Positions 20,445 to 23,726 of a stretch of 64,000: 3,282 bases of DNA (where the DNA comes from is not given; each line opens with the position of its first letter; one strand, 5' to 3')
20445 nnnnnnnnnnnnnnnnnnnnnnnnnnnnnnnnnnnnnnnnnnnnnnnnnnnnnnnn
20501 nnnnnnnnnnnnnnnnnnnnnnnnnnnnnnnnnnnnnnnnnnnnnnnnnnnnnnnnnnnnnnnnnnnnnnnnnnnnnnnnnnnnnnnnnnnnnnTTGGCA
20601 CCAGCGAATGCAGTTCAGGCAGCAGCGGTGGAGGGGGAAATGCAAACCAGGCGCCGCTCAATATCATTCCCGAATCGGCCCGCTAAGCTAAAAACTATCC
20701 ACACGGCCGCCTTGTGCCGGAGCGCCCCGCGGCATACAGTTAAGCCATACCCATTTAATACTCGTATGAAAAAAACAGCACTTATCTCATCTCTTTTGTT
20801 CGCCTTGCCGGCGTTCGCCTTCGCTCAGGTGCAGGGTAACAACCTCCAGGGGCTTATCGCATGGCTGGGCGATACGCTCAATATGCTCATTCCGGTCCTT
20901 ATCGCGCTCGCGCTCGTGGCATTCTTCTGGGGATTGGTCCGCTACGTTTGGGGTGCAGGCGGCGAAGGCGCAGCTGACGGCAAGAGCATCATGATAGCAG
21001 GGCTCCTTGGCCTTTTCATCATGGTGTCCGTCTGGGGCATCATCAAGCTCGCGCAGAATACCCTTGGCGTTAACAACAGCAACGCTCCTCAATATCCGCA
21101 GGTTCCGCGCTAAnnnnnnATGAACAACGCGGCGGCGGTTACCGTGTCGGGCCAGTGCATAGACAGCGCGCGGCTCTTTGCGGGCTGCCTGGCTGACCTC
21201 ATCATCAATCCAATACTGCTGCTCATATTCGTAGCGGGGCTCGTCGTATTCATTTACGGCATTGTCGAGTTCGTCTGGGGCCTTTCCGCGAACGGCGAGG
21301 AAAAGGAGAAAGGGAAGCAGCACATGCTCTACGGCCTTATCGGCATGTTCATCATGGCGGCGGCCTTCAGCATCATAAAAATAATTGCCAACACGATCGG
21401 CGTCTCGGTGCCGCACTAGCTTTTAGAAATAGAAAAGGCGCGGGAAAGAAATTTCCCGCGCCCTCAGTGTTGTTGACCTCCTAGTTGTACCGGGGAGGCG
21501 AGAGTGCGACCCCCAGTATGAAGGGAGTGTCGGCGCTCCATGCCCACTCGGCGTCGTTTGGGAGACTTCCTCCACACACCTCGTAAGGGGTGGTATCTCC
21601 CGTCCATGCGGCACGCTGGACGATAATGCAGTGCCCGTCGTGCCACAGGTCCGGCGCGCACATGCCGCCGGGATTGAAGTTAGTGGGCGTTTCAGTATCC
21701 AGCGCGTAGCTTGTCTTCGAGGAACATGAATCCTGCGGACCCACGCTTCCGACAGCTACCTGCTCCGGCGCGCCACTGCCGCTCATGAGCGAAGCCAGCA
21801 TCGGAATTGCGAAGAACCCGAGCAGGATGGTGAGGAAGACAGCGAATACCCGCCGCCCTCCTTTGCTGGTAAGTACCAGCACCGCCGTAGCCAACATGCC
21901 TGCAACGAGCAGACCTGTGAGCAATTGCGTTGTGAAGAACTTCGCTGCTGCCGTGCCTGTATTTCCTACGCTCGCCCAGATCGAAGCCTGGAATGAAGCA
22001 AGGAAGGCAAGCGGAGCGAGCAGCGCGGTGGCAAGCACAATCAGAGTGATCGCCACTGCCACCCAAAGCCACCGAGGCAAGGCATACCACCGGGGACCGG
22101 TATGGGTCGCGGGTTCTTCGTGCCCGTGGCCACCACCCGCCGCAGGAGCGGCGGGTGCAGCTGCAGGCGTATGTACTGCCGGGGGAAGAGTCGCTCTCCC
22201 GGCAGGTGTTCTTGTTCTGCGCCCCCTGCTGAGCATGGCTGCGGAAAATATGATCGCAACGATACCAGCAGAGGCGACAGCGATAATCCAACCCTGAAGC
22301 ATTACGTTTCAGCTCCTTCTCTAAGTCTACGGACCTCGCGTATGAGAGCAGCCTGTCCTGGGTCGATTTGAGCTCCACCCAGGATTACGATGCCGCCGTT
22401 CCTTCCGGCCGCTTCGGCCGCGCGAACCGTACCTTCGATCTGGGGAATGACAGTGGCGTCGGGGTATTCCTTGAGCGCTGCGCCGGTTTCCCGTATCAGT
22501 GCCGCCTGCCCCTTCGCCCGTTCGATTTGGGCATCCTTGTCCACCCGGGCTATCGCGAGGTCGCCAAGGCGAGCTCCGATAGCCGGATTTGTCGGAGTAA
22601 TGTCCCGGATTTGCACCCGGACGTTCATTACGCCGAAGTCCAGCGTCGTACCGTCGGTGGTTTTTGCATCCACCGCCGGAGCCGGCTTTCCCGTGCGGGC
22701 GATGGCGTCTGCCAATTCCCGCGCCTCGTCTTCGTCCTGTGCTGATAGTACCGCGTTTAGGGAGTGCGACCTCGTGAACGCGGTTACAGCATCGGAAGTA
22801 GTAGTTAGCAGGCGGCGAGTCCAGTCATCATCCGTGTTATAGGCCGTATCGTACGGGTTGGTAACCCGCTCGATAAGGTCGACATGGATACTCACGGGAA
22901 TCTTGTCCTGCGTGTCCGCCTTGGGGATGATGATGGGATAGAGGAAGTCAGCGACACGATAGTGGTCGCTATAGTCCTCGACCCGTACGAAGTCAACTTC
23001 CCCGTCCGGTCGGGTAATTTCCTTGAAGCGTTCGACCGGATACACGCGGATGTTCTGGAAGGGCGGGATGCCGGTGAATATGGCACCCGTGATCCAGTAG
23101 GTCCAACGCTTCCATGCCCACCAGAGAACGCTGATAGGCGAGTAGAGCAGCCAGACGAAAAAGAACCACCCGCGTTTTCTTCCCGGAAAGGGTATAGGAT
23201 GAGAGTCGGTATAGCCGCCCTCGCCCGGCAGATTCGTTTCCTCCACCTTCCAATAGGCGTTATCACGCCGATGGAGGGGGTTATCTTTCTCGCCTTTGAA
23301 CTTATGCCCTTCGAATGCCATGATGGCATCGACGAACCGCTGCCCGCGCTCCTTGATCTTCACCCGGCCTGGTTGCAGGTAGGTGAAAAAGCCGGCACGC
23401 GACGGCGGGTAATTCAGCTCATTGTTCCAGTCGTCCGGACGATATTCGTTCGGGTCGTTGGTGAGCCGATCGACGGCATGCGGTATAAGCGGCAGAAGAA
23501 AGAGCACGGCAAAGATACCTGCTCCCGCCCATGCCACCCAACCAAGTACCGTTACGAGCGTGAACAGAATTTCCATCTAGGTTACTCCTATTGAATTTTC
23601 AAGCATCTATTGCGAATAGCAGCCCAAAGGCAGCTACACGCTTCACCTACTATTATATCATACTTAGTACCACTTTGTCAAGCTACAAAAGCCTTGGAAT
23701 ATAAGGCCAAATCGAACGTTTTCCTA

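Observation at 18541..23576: Tandem array of four divergent TrbC/VirB2-like pilin-family genes with an orphan SBP, a multi-TM protein and an SPFH protein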

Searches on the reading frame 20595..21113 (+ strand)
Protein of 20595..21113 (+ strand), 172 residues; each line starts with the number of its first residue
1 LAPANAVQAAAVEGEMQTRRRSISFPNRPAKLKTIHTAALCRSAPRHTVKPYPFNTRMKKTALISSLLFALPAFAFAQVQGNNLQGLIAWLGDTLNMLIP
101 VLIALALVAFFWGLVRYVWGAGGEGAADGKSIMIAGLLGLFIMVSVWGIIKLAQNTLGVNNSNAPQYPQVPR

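Call 3: search_protein_families(library=pfam, proteins=[window:20595-21113:+], max_evalue=1)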
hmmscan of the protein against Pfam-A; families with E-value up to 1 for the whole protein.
window:20595-21113:+ (172 aa): 4 families
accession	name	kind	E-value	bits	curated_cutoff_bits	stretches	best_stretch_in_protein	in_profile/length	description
PF18895.5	T4SS_pilin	-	0.0049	17.4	26.6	1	94-152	12-70/71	Type IV secretion system pilin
PF20153.4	DUF6535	-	0.022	15.1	23.9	1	84-119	141-176/177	Family of unknown function (DUF6535)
PF14898.11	DUF4491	-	0.1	13.4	27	0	130-168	52-90/92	Domain of unknown function (DUF4491)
PF04956.18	TrbC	-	0.32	11.7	27.9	1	58-110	11-64/98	TrbC/VIRB2 pilin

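Call 4: search_protein_families(library=ncbifam, proteins=[window:20595-21113:+], max_evalue=1)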
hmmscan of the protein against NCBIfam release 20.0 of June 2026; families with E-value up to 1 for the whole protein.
window:20595-21113:+ (172 aa): 1 family
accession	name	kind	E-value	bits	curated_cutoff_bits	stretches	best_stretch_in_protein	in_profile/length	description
NF011301.0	PRK14713.1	equivalog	0.25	10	512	1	122-165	34-73/534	bifunctional hydroxymethylpyrimidine kinase/phosphomethylpyrimidine kinase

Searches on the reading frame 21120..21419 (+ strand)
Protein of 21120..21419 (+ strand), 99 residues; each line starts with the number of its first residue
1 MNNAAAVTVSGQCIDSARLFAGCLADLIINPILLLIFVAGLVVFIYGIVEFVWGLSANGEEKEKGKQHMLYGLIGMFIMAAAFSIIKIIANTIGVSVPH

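Call 3: search_protein_families(library=pfam, proteins=[window:21120-21419:+], max_evalue=1)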
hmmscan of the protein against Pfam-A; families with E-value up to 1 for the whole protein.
window:21120-21419:+ (99 aa): 6 families
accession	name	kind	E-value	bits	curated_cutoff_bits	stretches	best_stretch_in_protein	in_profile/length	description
PF18895.5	T4SS_pilin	-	6.8e-05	23.3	26.6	1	29-88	13-70/71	Type IV secretion system pilin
PF07666.16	MpPF26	-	0.0084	16.6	37.2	1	33-87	7-72/75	M penetrans paralogue family 26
PF06749.17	DUF1218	-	0.013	16.3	25.3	1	32-88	34-94/95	Protein of unknown function (DUF1218)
PF19554.4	DUF6077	-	0.073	12.3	27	1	37-89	3-56/354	Family of unknown function (DUF6077)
PF06570.16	DUF1129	-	0.13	12.3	29.1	1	32-98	117-180/207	Protein of unknown function (DUF1129)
PF11239.13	DUF3040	-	0.16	12.6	24.7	1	37-83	45-82/84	Protein of unknown function (DUF3040)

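Call 4: search_protein_families(library=ncbifam, proteins=[window:21120-21419:+], max_evalue=1)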
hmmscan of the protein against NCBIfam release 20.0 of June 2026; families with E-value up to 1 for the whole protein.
window:21120-21419:+ (99 aa): 3 families
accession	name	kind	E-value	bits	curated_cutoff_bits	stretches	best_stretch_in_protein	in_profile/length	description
NF045849.1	ICE_MMCAP2_0565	equivalog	0.00045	19.8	40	1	35-93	21-80/80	Mbov_0395 family pilin-like conjugal transfer protein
TIGR03943.1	TIGR03943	equivalog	0.17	11.2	88.8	1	27-83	8-71/221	TIGR03943 family putative permease subunit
NF058533.1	antiphage_ProA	equivalog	0.48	7.7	1500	1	10-36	201-227/1903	anti-phage protein ProA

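Call 82: search_protein_families(library=phrogs, proteins=[window:21120-21419:+], max_evalue=0.1)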
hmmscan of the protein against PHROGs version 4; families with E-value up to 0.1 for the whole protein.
window:21120-21419:+ (99 aa): 0 families

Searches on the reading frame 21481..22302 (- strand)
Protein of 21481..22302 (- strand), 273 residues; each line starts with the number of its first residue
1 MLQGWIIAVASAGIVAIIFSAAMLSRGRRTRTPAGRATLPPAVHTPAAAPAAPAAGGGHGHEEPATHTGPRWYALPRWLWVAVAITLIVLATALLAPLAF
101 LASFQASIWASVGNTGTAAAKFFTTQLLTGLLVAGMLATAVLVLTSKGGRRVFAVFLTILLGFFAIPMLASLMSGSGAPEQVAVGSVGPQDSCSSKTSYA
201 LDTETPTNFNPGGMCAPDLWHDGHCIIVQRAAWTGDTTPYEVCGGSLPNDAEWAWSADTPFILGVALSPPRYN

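Call 3: search_protein_families(library=pfam, proteins=[window:21481-22302:-], max_evalue=1)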
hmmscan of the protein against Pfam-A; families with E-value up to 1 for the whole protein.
window:21481-22302:- (273 aa): 1 family
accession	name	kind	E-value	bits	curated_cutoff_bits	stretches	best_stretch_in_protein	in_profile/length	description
PF20059.4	DUF6458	-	0.069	13.9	27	1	3-34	32-61/78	Domain of unknown function (DUF6458)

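Call 4: search_protein_families(library=ncbifam, proteins=[window:21481-22302:-], max_evalue=1)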
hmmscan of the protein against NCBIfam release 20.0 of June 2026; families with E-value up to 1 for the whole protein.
window:21481-22302:- (273 aa): 0 families

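Call 77: search_protein_families(library=phrogs, proteins=[window:21481-22302:-], max_evalue=0.001)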
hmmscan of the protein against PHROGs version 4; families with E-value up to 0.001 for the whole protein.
window:21481-22302:- (273 aa): 0 families

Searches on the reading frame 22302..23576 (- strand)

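Call 3: search_protein_families(library=pfam, proteins=[window:22302-23576:-], max_evalue=1)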
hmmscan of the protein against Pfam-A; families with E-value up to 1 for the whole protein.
window:22302-23576:- (424 aa): 1 family
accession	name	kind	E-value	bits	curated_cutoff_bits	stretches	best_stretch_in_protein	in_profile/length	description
PF01145.31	Band_7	-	9.5e-08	32.7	23.6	1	170-358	29-176/176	SPFH domain / Band 7 family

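Call 4: search_protein_families(library=ncbifam, proteins=[window:22302-23576:-], max_evalue=1)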
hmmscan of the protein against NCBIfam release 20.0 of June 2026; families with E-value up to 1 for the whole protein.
window:22302-23576:- (424 aa): 0 families

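Call 77: search_protein_families(library=phrogs, proteins=[window:22302-23576:-], max_evalue=0.001)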
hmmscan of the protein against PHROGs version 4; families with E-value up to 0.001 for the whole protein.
window:22302-23576:- (424 aa): 0 families
